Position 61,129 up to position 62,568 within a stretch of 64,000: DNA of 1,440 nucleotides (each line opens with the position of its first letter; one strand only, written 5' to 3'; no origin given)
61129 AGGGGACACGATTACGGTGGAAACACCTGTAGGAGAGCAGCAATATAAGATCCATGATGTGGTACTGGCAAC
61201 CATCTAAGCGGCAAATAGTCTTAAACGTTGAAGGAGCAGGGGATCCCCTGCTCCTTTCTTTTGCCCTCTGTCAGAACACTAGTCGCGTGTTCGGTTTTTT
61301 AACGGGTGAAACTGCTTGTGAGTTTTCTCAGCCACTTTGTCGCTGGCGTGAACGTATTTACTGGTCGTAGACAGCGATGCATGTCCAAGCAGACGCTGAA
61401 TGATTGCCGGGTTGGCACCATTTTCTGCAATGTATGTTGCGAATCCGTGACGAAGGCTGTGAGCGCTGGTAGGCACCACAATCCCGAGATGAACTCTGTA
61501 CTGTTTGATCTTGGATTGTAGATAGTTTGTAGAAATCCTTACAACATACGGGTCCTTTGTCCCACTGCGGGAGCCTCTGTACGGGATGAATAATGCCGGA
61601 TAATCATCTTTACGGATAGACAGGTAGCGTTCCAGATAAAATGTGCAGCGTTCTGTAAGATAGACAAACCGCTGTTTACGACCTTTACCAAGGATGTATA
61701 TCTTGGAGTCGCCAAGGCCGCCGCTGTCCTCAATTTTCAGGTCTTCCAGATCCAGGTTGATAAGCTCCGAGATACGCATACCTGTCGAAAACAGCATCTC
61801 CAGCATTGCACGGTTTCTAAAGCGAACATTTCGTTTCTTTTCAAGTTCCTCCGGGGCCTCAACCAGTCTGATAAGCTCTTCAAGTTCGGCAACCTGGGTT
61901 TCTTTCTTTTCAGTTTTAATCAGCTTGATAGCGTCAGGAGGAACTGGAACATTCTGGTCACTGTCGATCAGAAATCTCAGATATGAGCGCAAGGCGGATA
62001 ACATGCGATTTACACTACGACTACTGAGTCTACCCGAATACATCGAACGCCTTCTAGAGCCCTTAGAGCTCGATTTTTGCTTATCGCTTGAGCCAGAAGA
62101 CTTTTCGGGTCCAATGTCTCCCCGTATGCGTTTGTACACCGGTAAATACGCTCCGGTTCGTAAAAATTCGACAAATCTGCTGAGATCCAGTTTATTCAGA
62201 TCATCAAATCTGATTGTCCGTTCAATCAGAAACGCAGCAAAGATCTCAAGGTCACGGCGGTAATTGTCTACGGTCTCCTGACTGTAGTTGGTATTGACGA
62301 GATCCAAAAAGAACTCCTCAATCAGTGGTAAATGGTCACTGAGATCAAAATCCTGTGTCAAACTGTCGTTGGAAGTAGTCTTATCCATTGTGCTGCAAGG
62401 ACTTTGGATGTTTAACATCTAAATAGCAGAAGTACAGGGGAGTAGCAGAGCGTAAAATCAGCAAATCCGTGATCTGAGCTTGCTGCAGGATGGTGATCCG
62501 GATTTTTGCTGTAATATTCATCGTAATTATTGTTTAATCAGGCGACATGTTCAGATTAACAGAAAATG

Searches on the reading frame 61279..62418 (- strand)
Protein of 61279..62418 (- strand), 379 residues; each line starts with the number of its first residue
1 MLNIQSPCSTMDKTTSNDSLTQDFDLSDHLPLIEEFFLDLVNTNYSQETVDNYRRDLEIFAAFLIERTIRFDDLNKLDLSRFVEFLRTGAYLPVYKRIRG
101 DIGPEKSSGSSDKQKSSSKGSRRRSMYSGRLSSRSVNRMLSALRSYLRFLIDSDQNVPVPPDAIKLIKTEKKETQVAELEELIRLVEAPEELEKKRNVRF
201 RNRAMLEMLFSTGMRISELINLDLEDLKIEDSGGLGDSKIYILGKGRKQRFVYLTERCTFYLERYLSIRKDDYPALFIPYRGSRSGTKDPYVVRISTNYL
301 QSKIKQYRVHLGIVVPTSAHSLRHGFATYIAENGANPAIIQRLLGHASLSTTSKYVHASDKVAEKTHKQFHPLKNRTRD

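Call 89: search_protein_families(library=pfam, proteins=[window:61279-62418:-], max_evalue=0.001)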
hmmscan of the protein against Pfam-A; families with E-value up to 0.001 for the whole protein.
window:61279-62418:- (379 aa): 2 families
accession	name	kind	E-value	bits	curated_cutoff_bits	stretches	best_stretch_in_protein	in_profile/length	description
PF00589.27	Phage_integrase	-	1.1e-31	110.3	27.1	1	180-360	6-170/172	Phage integrase family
PF02899.23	Phage_int_SAM_1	-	6.7e-12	46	22.3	1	33-86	1-55/83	Phage integrase, N-terminal SAM-like domain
